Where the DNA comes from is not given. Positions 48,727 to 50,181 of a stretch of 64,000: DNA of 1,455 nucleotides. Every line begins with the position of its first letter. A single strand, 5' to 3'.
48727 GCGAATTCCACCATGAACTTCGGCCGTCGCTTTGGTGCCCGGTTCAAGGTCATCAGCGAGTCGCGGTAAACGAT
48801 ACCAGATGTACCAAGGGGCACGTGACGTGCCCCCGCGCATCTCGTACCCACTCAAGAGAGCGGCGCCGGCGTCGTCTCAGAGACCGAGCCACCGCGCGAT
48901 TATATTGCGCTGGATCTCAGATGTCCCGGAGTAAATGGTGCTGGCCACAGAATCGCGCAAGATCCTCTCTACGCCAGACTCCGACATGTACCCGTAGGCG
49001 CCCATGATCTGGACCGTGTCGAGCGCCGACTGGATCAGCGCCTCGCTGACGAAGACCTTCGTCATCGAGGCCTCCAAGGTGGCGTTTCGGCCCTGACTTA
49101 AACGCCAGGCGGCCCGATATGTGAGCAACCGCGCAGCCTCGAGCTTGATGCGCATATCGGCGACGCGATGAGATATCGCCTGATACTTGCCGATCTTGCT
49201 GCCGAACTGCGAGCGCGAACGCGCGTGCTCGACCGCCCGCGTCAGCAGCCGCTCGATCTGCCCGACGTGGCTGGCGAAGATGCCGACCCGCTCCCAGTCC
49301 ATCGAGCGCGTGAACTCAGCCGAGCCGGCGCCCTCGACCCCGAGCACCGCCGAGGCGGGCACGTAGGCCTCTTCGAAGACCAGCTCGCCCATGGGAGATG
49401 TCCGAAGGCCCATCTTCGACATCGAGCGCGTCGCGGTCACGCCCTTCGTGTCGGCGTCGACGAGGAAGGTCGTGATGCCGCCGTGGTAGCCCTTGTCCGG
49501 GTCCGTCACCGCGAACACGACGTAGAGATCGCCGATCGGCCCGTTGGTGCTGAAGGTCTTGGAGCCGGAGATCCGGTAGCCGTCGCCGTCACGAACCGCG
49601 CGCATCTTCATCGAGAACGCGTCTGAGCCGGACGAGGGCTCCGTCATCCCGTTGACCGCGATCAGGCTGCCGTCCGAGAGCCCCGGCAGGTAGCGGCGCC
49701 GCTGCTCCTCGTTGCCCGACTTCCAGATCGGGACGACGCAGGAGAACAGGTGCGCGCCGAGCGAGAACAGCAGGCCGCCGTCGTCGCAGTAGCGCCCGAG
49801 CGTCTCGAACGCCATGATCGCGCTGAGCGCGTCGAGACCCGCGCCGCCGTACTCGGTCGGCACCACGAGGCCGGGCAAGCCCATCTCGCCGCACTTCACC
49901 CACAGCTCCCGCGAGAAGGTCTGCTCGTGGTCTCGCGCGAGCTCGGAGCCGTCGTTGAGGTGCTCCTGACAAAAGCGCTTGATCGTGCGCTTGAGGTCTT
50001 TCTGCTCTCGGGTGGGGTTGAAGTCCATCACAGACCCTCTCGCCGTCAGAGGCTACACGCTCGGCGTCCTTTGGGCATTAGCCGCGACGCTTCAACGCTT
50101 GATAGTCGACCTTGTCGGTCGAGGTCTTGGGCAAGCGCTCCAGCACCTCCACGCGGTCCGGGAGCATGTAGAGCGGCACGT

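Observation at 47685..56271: Orphan carrier-protein / adenylation / ACAD-like oxidase triad with divergent decarboxylase, FAD monooxygenase and Sfp-type PPTase, no PKS or NRPS nearby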

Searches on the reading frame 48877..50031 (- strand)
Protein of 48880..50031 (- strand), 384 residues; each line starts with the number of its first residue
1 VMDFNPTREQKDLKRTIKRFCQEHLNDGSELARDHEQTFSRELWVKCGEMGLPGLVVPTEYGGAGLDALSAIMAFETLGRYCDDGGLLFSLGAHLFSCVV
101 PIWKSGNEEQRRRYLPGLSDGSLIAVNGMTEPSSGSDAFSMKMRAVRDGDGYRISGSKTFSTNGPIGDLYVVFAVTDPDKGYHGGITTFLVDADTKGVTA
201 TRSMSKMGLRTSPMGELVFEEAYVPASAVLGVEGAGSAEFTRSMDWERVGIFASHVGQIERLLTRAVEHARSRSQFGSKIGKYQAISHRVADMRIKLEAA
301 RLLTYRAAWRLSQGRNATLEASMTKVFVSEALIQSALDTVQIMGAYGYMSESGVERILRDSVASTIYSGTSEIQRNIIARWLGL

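Call 4: search_protein_families(library=pfam, proteins=[window:48880-50031:-], max_evalue=0.01)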
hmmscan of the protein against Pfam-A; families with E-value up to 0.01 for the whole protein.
window:48880-50031:- (384 aa): 6 families
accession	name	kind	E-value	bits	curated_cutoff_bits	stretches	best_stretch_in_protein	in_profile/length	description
PF00441.29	Acyl-CoA_dh_1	-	3.1e-45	154.4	22.4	1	236-382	3-149/150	Acyl-CoA dehydrogenase, C-terminal domain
PF02771.21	Acyl-CoA_dh_N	-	7.3e-27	94.4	22.9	1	7-121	1-112/113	Acyl-CoA dehydrogenase, N-terminal domain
PF02770.24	Acyl-CoA_dh_M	-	2.7e-24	85.6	33.3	1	128-221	3-96/97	Acyl-CoA dehydrogenase, middle domain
PF08028.16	Acyl-CoA_dh_2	-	1.7e-15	57.9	22.7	1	252-371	4-133/134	Acyl-CoA dehydrogenase, C-terminal domain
PF22924.1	ACOX_C_alpha1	-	1.1e-05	25.7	27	1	315-379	101-165/169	Acyl-CoA oxidase, C-alpha1 domain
PF21343.2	ACAD9-ACADV_C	-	0.0007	20.3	27.8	1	274-334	26-87/120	ACAD9/ACADV, C-terminal domain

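Call 8: search_solved_structures(query=window:48880-50031:-, max_evalue=1e-20)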
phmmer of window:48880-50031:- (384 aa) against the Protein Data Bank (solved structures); distinct sequences matched with E-value up to 1e-20: 82 (the best 60 are shown).
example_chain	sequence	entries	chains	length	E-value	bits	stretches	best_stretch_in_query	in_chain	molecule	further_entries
4irn_A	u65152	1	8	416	3.5e-105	355.1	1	3-384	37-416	Prolyl-ACP dehydrogenase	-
5zw0_A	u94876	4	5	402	1.5e-88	300.4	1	2-384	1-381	L-prolyl-[peptidyl-carrier protein] dehydrogenase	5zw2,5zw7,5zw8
6cxt_B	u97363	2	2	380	3.7e-88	299.1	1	4-384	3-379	Butyryl-CoA dehydrogenase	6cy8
6af6_A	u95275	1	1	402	1e-87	297.7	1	2-384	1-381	L-prolyl-[peptidyl-carrier protein] dehydrogenase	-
5lnx_A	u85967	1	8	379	4.6e-83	282.4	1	6-382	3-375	Acyl-CoA dehydrogenase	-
4l1f_A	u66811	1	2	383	1.5e-80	274.1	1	2-381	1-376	Acyl-CoA dehydrogenase domain protein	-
1buc_A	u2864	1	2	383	6.4e-77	262.1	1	2-377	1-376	BUTYRYL-COA DEHYDROGENASE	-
5ol2_C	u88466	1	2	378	8.5e-76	258.5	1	12-379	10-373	Acyl-CoA dehydrogenase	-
4u83_A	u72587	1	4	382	1.6e-69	237.8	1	9-382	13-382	Acyl-CoA dehydrogenase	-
1ivh_A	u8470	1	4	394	1.6e-69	237.8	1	7-380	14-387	ISOVALERYL-COA DEHYDROGENASE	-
8sgr_A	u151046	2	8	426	2e-69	237.5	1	7-380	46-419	Isovaleryl-CoA dehydrogenase, mitochondrial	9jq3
7p98_A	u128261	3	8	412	1e-68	235.2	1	39-381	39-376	Short-chain acyl-CoA dehydrogenase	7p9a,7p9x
9jq4_A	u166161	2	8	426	1.4e-68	234.7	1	7-380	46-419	Isovaleryl-CoA dehydrogenase, mitochondrial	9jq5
1ukw_A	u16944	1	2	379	3.6e-68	233.4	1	2-381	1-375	acyl-CoA dehydrogenase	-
4o5m_A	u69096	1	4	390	3.9e-68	233.2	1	2-381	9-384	Isovaleryl-CoA dehydrogenase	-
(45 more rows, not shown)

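Call 10: search_protein_families(library=ncbifam, proteins=[window:48880-50031:-], max_evalue=0.001)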
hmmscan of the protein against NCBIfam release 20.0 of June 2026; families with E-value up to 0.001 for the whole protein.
window:48880-50031:- (384 aa): 22 families
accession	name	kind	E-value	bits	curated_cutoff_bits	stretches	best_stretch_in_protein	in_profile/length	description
NF053553.1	prodigi_MBC_PigA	equivalog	1.3e-128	429.3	500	1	2-384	1-381/381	prodigiosin MBC biosynthesis dehydrogenase PigA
NF045652.1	ProlPCPDhRedW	equivalog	5.2e-126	420.5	650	1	9-384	3-375/376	L-prolyl-[peptidyl-carrier protein] dehydrogenase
NF042972.1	AcrlCoAredClosAcrC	equivalog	8.8e-87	291.2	640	1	2-380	1-374/378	acryloyl-CoA reductase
NF045552.1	GlutCoADH_Des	equivalog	3.6e-71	240.4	470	1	2-379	1-376/387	glutaryl-CoA dehydrogenase Acd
NF058590.1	AcCoDHFadEBacil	equivalog_domain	1.7e-69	234.9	600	1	7-379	22-407/586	acyl-CoA dehydrogenase FadE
NF043006.1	CyhCrbnylCoADH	equivalog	3e-65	220.7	650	1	8-380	6-373/380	cyclohexane-1-carbonyl-CoA dehydrogenase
NF042439.1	SulpropCoADesulf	equivalog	3.9e-61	206.9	600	1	32-380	18-368/379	3-sulfinopropanoyl-CoA desulfinase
NF008997.0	PRK12341.1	equivalog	3.9e-55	187.4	537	1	2-380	1-374/382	acyl-CoA dehydrogenase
TIGR03207.1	cyc_hxne_CoA_dh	equivalog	1.8e-51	175.1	575.35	1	9-380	4-369/372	cyclohexanecarboxyl-CoA dehydrogenase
NF002885.1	PRK03354.1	equivalog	1.7e-47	162.2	540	1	2-374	1-365/378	crotonobetainyl-CoA dehydrogenase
TIGR03203.1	pimD_small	equivalog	1.4e-33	116.6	652.7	1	3-352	1-346/378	pimeloyl-CoA dehydrogenase small subunit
NF052270.1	Staph_DH_FadE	equivalog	7.7e-31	107.2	600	1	94-382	109-393/400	acyl-CoA dehydrogenase FadE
TIGR03204.1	pimC_large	equivalog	3.1e-26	92.2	623.85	1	56-307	58-301/395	pimeloyl-CoA dehydrogenase large subunit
NF049984.1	Rv1679_FadE16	equivalog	1.7e-24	86.8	600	1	34-373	20-356/371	Rv1679 family acyl-CoA dehydrogenase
NF007000.1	PRK09463.1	subfamily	3.8e-23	81.7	600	1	34-349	69-399/726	acyl-CoA dehydrogenase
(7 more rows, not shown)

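Call 11: find_encoding_contigs(protein=window:48877-50028:-, flank=10000, max_places=6)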
Protein window:48877-50028:- (383 aa): 1 contig read that carries it; 1 place shown.
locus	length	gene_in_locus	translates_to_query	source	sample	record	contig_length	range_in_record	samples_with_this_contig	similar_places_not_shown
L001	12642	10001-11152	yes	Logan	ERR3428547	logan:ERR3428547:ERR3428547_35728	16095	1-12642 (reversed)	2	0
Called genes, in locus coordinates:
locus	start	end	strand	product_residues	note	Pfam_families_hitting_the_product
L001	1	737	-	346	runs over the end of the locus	-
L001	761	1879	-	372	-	PF01966:HD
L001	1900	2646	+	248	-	PF01878:EVE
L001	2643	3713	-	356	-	PF00762:Ferrochelatase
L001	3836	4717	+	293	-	PF22624:AASDHPPT_N (weak), PF01648:ACPS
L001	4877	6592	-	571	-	PF00070:Pyr_redox (faint), PF01266:DAO (weak), PF01494:FAD_binding_3, PF07992:Pyr_redox_2 (weak), PF13450:NAD_binding_8 (weak), PF21274:Rng_hyd_C (weak)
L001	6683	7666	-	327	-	PF04909:Amidohydro_2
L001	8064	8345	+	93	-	PF00550:PP-binding (weak)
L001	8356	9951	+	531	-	PF00501:AMP-binding, PF13193:AMP-binding_C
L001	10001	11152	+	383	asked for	PF02771:Acyl-CoA_dh_N, PF02770:Acyl-CoA_dh_M, PF00441:Acyl-CoA_dh_1, PF08028:Acyl-CoA_dh_2, PF22924:ACOX_C_alpha1 (faint)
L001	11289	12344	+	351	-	-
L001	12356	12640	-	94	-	?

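Call 64: search_solved_structures(query=window:48880-50028:-, max_evalue=1e-85, show_alignments=3)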
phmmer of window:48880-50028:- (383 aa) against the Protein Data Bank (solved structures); distinct sequences matched with E-value up to 1e-85: 4.
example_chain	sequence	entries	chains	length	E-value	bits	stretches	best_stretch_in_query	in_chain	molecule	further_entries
4irn_A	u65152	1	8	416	4e-105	355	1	2-383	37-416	Prolyl-ACP dehydrogenase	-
5zw0_A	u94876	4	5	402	1.5e-88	300.4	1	1-383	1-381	L-prolyl-[peptidyl-carrier protein] dehydrogenase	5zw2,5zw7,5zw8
6cxt_B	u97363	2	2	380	3.7e-88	299.1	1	3-383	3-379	Butyryl-CoA dehydrogenase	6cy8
6af6_A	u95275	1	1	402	1e-87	297.7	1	1-383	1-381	L-prolyl-[peptidyl-carrier protein] dehydrogenase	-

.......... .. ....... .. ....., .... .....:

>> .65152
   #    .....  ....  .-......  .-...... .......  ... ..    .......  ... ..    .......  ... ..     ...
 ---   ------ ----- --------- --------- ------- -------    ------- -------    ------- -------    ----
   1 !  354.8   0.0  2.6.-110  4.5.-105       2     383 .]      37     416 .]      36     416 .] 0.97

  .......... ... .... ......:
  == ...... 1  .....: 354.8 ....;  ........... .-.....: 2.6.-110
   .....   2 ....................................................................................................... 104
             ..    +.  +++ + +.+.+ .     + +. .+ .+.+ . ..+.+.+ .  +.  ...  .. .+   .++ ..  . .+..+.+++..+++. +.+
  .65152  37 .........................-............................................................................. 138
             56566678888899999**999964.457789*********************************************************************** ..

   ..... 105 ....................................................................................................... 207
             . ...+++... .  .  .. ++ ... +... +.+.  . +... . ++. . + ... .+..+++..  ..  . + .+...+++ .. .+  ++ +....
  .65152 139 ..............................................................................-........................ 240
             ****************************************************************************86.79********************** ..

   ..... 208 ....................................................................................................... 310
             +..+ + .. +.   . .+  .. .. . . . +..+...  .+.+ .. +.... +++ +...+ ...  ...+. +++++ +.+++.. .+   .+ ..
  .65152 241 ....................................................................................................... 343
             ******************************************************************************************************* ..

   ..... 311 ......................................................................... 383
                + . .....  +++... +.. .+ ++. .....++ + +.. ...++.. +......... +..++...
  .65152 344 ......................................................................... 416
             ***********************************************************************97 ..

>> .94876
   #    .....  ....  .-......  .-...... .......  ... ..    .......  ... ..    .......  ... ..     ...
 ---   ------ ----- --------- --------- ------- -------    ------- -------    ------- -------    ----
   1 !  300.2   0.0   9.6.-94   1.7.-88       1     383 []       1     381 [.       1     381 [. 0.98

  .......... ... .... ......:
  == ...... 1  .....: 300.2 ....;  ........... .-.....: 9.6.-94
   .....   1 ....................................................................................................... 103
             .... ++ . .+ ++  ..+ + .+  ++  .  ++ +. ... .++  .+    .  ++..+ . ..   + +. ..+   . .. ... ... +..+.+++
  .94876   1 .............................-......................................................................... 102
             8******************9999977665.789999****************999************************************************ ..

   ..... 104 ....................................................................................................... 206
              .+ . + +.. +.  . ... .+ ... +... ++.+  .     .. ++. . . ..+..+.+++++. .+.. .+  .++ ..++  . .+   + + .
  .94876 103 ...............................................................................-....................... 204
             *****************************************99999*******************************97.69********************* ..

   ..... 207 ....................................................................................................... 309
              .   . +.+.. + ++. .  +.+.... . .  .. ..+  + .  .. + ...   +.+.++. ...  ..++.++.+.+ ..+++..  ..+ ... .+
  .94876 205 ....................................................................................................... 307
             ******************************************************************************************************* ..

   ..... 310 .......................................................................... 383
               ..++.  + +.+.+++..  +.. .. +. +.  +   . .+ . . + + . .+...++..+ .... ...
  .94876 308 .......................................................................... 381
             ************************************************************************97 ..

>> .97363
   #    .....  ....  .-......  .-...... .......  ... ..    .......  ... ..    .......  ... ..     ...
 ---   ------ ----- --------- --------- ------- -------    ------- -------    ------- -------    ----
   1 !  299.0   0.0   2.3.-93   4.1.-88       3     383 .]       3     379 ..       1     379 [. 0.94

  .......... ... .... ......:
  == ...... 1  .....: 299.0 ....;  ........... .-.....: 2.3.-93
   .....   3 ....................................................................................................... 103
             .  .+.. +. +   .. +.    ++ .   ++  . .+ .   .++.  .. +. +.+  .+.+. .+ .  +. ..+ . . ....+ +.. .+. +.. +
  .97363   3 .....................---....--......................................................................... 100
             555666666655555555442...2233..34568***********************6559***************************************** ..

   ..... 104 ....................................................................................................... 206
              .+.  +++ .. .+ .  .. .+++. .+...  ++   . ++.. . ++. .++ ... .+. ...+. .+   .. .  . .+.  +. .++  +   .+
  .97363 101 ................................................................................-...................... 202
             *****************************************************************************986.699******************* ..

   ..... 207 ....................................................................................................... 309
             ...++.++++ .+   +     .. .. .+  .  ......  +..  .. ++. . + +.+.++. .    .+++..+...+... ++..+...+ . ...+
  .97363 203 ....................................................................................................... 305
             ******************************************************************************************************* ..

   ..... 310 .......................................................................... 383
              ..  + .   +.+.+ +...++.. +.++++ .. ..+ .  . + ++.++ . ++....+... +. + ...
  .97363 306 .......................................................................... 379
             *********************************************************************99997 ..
